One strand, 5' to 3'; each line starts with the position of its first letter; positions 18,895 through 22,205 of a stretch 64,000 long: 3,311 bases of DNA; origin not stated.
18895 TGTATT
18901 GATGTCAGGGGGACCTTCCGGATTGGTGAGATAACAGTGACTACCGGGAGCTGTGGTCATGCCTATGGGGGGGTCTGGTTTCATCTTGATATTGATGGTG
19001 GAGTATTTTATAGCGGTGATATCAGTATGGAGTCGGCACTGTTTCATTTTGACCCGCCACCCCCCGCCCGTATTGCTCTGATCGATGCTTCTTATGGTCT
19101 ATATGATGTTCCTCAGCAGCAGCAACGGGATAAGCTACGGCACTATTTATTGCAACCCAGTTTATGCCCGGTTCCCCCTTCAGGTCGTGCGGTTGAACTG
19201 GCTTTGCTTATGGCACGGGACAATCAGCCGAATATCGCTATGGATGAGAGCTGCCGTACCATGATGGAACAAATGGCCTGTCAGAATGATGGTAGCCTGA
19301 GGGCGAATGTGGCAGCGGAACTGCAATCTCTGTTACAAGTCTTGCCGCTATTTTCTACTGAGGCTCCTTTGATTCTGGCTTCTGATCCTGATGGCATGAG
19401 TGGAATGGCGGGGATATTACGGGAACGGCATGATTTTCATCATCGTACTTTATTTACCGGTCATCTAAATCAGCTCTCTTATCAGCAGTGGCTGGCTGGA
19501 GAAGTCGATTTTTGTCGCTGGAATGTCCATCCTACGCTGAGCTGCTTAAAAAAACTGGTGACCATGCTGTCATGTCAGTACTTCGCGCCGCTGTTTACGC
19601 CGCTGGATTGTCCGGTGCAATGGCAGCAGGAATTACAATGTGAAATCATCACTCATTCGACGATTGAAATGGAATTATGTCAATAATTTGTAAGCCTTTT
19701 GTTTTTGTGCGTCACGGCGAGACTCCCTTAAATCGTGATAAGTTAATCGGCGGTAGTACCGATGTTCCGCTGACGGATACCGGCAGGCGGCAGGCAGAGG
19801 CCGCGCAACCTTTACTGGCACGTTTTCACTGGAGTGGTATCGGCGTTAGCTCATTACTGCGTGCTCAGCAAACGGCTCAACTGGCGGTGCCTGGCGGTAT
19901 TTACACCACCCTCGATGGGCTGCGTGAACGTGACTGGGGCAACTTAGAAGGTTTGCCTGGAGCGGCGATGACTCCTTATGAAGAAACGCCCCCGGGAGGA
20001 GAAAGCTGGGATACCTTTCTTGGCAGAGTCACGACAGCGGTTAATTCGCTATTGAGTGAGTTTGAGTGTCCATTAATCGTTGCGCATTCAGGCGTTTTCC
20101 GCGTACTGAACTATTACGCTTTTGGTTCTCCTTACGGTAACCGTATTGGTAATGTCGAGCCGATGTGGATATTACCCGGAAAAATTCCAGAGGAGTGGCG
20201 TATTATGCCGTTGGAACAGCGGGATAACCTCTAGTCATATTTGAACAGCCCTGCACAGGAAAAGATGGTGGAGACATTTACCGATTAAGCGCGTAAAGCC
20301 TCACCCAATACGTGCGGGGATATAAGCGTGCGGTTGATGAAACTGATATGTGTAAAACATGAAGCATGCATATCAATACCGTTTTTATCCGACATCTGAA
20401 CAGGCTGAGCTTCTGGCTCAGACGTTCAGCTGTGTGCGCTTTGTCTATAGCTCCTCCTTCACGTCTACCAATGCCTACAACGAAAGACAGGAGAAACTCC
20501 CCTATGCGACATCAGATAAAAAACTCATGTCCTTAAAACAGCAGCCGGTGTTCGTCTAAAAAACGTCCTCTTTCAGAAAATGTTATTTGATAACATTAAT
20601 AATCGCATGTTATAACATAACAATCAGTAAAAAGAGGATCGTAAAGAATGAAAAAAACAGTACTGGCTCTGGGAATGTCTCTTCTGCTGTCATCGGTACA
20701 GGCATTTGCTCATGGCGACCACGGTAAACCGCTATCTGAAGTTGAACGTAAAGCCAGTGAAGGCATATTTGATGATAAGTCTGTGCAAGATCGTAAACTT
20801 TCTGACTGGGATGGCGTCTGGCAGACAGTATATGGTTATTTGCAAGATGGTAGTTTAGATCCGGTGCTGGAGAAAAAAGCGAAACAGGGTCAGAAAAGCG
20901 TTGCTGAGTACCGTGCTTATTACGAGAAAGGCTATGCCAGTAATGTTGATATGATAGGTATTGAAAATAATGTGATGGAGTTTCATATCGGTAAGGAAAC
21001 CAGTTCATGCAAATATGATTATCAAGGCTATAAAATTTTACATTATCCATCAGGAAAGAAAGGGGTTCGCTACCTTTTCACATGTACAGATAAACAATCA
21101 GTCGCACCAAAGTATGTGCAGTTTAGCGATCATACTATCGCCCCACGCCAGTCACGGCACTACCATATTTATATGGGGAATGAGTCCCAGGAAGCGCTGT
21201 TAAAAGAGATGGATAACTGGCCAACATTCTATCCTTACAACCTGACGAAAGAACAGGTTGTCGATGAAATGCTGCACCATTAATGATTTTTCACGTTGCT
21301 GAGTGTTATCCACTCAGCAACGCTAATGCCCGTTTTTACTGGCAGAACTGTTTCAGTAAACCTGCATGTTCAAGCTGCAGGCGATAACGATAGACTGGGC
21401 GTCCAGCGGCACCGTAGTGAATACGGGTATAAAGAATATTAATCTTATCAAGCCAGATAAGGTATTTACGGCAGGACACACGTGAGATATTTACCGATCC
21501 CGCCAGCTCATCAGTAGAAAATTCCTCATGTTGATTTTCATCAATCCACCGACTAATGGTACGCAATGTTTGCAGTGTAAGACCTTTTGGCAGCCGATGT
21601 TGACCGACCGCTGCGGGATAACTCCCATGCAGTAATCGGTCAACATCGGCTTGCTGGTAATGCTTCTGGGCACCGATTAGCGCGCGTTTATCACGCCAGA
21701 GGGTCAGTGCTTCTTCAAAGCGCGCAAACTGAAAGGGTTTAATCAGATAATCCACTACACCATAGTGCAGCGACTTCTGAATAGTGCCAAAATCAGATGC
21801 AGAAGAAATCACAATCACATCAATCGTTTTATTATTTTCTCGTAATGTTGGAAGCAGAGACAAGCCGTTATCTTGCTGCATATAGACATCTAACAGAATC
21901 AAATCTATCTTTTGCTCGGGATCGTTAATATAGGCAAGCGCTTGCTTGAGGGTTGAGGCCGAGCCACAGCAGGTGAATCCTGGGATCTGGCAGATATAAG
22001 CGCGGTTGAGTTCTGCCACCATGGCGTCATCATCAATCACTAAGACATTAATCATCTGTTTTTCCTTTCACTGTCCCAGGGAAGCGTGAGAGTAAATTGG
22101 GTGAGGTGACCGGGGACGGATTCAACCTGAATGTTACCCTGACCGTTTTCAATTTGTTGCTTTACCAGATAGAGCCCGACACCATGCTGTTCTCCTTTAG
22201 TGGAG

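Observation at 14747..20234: Candidate uncharacterised phosphate-starvation scavenging system: ABC importer + beta-CASP-like hydrolase + histidine phosphatase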

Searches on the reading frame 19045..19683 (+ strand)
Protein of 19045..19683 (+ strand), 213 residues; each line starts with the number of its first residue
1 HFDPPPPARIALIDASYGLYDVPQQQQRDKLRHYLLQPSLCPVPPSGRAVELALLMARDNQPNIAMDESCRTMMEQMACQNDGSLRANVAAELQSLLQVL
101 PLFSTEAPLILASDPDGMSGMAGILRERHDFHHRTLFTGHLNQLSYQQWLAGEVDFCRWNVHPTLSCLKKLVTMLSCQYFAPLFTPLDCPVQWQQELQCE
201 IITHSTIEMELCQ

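Call 74: search_solved_structures(query=A5, max_evalue=1, show_alignments=4)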
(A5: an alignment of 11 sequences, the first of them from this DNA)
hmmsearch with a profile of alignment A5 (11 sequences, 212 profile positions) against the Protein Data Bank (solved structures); distinct sequences matched with E-value up to 1: 10.
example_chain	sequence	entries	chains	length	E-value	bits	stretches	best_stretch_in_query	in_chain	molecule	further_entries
6urg_F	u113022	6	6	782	0.017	17.8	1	20-131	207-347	Cleavage and polyadenylation specificity factor subunit 2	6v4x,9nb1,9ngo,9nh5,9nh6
6i1d_A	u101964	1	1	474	0.073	15.7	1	4-140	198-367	Endoribonuclease YSH1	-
9e5c_5h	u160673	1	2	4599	0.29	13.7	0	79-170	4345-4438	IDAf-alpha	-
2i7t_A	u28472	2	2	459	0.43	13.2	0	13-149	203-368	Cleavage and polyadenylation specificity factor 73 kDa subunit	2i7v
6m8q_A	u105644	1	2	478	0.48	13.1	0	13-148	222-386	Cleavage and polyadenylation specificity factor subunit 3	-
8t1q_A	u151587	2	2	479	0.48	13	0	13-148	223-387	Cleavage and polyadenylation specificity factor subunit 3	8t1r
6dsp_A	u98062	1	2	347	0.75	12.4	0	90-159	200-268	Autoinducer 2-binding protein LsrB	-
8tn1_A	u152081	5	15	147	0.77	12.4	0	47-138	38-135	De novo designed 4 helix bundles | De novo designed protein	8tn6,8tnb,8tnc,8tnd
6v4x_H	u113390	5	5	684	0.98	12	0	13-148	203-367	Cleavage and polyadenylation specificity factor subunit 3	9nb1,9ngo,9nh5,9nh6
4rzp_A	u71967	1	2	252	0.99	12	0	65-98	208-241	Engineered Protein OR366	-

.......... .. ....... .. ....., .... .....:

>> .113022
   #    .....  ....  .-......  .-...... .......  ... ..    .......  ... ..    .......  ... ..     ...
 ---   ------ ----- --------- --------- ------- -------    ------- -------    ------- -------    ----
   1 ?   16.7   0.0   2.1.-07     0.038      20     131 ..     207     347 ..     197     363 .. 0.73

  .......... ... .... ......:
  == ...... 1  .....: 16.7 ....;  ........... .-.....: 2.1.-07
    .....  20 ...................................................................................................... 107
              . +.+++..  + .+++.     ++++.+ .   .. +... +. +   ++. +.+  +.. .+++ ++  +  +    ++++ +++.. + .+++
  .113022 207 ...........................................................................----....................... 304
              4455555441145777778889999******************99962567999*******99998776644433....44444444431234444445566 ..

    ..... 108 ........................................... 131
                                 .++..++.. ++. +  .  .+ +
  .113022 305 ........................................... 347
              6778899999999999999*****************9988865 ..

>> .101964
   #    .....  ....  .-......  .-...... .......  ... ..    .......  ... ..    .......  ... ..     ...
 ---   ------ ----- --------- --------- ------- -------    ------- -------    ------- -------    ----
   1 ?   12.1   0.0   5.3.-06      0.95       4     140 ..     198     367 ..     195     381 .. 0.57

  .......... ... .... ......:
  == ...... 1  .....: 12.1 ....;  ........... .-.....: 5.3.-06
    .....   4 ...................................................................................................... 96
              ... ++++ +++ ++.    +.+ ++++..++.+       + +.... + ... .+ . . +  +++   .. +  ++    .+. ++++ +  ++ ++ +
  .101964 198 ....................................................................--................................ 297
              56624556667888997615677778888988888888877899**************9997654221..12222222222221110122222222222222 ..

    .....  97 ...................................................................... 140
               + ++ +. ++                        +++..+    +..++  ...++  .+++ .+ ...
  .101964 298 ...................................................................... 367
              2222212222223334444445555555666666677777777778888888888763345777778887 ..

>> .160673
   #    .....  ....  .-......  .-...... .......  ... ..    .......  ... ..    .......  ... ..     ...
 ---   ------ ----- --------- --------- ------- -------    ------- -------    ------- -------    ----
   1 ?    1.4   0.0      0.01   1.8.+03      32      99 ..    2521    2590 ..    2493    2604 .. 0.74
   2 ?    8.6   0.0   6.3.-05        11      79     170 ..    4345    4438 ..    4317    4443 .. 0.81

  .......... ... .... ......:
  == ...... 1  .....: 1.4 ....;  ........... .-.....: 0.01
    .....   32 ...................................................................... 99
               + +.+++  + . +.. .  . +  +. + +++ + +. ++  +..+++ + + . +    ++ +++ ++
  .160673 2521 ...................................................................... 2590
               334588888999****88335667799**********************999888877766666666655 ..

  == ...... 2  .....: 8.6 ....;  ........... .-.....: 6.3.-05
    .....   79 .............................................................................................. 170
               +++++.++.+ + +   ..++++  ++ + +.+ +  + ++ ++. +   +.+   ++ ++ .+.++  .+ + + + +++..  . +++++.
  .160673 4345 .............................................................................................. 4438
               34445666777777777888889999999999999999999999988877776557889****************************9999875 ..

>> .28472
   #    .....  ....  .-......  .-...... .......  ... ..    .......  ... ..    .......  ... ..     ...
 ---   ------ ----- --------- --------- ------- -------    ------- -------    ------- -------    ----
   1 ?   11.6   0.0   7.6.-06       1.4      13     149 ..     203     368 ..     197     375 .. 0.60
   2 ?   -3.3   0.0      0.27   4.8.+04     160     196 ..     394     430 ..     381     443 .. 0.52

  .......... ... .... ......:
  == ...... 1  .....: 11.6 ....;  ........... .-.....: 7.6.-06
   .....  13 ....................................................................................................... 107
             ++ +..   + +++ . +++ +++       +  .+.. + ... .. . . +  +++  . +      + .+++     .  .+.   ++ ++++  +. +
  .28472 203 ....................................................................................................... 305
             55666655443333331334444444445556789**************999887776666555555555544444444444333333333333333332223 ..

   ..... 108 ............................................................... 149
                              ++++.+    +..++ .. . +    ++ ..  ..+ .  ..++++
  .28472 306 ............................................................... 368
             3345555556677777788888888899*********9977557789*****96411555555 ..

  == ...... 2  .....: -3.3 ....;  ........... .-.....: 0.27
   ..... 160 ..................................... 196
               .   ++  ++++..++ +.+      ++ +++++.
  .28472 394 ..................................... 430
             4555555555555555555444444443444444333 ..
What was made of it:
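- The motif-C His is apparently missing (call 74).
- Tried and rejected: C-terminal half of the MBL family against PDB sequences: only marginal hits (call 74), so the motif B and C assignment stays tentative.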

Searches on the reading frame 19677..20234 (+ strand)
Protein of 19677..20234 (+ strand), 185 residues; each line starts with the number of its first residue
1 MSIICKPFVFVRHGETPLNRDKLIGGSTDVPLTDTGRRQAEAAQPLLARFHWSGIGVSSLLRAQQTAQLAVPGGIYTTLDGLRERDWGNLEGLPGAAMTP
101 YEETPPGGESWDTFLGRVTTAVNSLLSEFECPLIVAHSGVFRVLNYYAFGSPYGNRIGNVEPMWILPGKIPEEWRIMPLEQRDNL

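Call 3: search_protein_families(library=pfam, proteins=[window:19677-20234:+], max_evalue=0.01)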
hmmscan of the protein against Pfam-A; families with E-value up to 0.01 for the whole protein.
window:19677-20234:+ (185 aa): 1 family
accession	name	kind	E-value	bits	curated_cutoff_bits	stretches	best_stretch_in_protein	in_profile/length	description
PF00300.27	His_Phos_1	-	2.7e-33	115.7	21.7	1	9-154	2-164/194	Histidine phosphatase superfamily (branch 1)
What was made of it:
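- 19677..20234 (+): Cytoplasmic histidine phosphatase, branch 1 (185 aa; RHG at residues 12-14). His_Phos_1, E 2.7e-33 (call 3).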

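Call 4: search_protein_families(library=ncbifam, proteins=[window:19677-20234:+], max_evalue=0.01)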
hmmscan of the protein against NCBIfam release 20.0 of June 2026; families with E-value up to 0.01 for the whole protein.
window:19677-20234:+ (185 aa): 14 families
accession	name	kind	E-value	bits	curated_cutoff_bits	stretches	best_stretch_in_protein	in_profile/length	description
TIGR03162.1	ribazole_cobC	equivalog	7e-23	81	162.9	1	9-152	2-159/176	alpha-ribazole phosphatase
NF005567.0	PRK07238.1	equivalog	1.9e-16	60.4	326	1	8-137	180-326/378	bifunctional RNase H/acid phosphatase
NF011580.0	PRK15004.1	equivalog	7.2e-16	58.8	250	1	9-74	4-69/203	adenosylcobalamin/alpha-ribazole phosphatase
NF038349.1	dPGM_arch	equivalog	2.2e-12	47.2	225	1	9-140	2-140/194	2,3-diphosphoglycerate-dependent phosphoglycerate mutase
NF009993.0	PRK13462.1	equivalog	3.8e-11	43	226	1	2-137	2-147/203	acid phosphatase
NF002901.0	PRK03482.1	equivalog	5.8e-09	35.9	261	1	10-103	6-101/215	2,3-diphosphoglycerate-dependent phosphoglycerate mutase GpmB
TIGR03848.1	MSMEG_4193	subfamily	1.2e-08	34.6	203.85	1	9-92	3-89/204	MSMEG_4193 family putative phosphomutase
NF002339.0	PRK01295.1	equivalog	3.9e-08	33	316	1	8-94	5-98/206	2,3-bisphosphoglycerate-dependent phosphoglycerate mutase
NF002217.0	PRK01112.1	equivalog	3.7e-07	29.7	320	1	9-71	5-67/228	2,3-bisphosphoglycerate-dependent phosphoglycerate mutase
NF010713.0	PRK14115.1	equivalog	1.4e-06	27.8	305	1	8-93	4-96/248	2,3-diphosphoglycerate-dependent phosphoglycerate mutase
TIGR01258.1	pgm_1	subfamily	1.8e-06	27.5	81.7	1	8-93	3-95/245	2,3-bisphosphoglycerate-dependent phosphoglycerate mutase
NF010718.0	PRK14120.1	equivalog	8.5e-06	25.2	366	1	8-91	7-97/249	phosphoglyceromutase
NF010715.0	PRK14117.1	equivalog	0.00025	20.6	421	1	8-71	4-69/230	phosphoglycerate mutase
NF010716.0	PRK14118.1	equivalog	0.0018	17.6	409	1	8-71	3-68/227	2,3-diphosphoglycerate-dependent phosphoglycerate mutase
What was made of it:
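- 19677..20234 (+): No NCBIfam equivalog cutoff is reached (call 4).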

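Call 32: search_solved_structures(query=window:19677-20234:+, max_evalue=0.001, show_alignments=1)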
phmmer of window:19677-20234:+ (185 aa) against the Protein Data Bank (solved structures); distinct sequences matched with E-value up to 0.001: 44.
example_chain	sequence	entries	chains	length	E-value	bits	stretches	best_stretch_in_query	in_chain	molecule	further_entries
3e9c_A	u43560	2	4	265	2.9e-15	59.6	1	8-125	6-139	Zgc:56074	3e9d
3e9e_A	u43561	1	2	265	7.2e-14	55.1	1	8-125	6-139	Zgc:56074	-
2p9y_A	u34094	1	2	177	1.1e-09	41.4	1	10-144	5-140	Alpha-ribazole-5'-phosphate phosphatase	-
2p6o_A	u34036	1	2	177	1.7e-09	40.8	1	10-144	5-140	Alpha-ribazole-5'-phosphate phosphatase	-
2p79_A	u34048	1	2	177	1.8e-09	40.7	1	10-144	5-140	Alpha-ribazole-5'-phosphate phosphatase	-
2eoa_A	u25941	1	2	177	2.4e-09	40.3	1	10-144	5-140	Alpha-ribazole-5'-phosphate phosphatase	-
2p2y_A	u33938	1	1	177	2.4e-09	40.3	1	10-144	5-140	Alpha-ribazole-5'-phosphate phosphatase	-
2p6m_A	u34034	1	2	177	2.4e-09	40.3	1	10-144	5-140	Alpha-ribazole-5'-phosphate phosphatase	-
2p30_A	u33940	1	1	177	2.5e-09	40.3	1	10-144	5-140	Alpha-ribazole-5'-phosphate phosphatase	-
1v37_A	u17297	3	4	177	2.5e-09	40.3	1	10-144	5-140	phosphoglycerate mutase | Alpha-ribazole-5'-phosphate phosphatase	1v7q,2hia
2p75_A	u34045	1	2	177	2.5e-09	40.2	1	10-144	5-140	Alpha-ribazole-5'-phosphate phosphatase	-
2enu_A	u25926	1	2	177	2.8e-09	40.1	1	10-144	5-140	Alpha-ribazole-5'-phosphate phosphatase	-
2owe_A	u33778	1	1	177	2.8e-09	40.1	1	10-144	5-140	Alpha-ribazole-5'-phosphate phosphatase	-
2p2z_A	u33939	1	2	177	3.2e-09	39.9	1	10-144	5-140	Alpha-ribazole-5'-phosphate phosphatase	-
2ekb_A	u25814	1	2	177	3.4e-09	39.8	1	10-144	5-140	Alpha-ribazole-5'-phosphate phosphatase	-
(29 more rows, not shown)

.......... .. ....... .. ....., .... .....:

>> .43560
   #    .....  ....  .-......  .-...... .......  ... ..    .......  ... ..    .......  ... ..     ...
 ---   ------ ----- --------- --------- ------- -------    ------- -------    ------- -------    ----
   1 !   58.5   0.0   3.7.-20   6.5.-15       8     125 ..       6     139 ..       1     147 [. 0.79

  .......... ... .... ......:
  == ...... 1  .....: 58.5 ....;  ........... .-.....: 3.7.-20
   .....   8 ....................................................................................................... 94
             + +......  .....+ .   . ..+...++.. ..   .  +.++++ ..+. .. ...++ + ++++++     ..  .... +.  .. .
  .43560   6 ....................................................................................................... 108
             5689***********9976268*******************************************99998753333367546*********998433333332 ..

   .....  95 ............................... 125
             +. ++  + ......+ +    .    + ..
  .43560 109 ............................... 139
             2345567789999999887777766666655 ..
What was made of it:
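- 19677..20234 (+): The nearest PDB entries are zebrafish TIGAR and alpha-ribazole-5'-phosphate phosphatase (call 32).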

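Call 50: search_protein_families(library=padloc, proteins=[window:19677-20234:+], max_evalue=0.001)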
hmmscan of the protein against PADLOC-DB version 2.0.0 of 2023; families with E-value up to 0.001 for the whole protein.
window:19677-20234:+ (185 aa): 0 families

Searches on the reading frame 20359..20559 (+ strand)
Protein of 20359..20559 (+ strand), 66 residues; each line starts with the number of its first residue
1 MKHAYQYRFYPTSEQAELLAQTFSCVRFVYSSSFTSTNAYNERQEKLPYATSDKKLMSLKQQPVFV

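Call 66: search_protein_families(library=pfam, proteins=[window:20359-20559:+], max_evalue=0.001)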
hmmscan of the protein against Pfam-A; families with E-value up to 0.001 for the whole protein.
window:20359-20559:+ (66 aa): 1 family
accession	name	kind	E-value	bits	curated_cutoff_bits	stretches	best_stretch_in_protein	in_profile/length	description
PF12323.14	HTH_OrfB_IS605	-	1e-14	54.1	21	1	1-31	1-32/47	Helix-turn-helix domain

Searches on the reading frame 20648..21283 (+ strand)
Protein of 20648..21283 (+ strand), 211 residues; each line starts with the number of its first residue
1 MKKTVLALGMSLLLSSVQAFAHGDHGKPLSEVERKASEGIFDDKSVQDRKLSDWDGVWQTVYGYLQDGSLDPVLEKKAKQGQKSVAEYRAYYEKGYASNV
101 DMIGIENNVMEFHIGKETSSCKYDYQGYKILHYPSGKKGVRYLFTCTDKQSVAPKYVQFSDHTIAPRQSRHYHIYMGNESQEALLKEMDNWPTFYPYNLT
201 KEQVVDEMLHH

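Call 66: search_protein_families(library=pfam, proteins=[window:20648-21283:+], max_evalue=0.001)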
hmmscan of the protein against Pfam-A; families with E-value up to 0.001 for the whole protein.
window:20648-21283:+ (211 aa): 1 family
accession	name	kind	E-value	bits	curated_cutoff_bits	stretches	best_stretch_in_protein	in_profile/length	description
PF09223.17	ZinT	-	5.2e-78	261.5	27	1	33-211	2-181/181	ZinT (YodA) periplasmic lipocalin-like zinc-recruitment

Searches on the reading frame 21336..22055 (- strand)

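Call 66: search_protein_families(library=pfam, proteins=[window:21336-22055:-], max_evalue=0.001)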
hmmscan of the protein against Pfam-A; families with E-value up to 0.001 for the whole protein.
window:21336-22055:- (239 aa): 1 family
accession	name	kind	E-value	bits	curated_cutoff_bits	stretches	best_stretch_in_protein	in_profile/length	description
PF00072.30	Response_reg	-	2.2e-21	76.5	30.2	1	4-117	1-110/111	Response regulator receiver domain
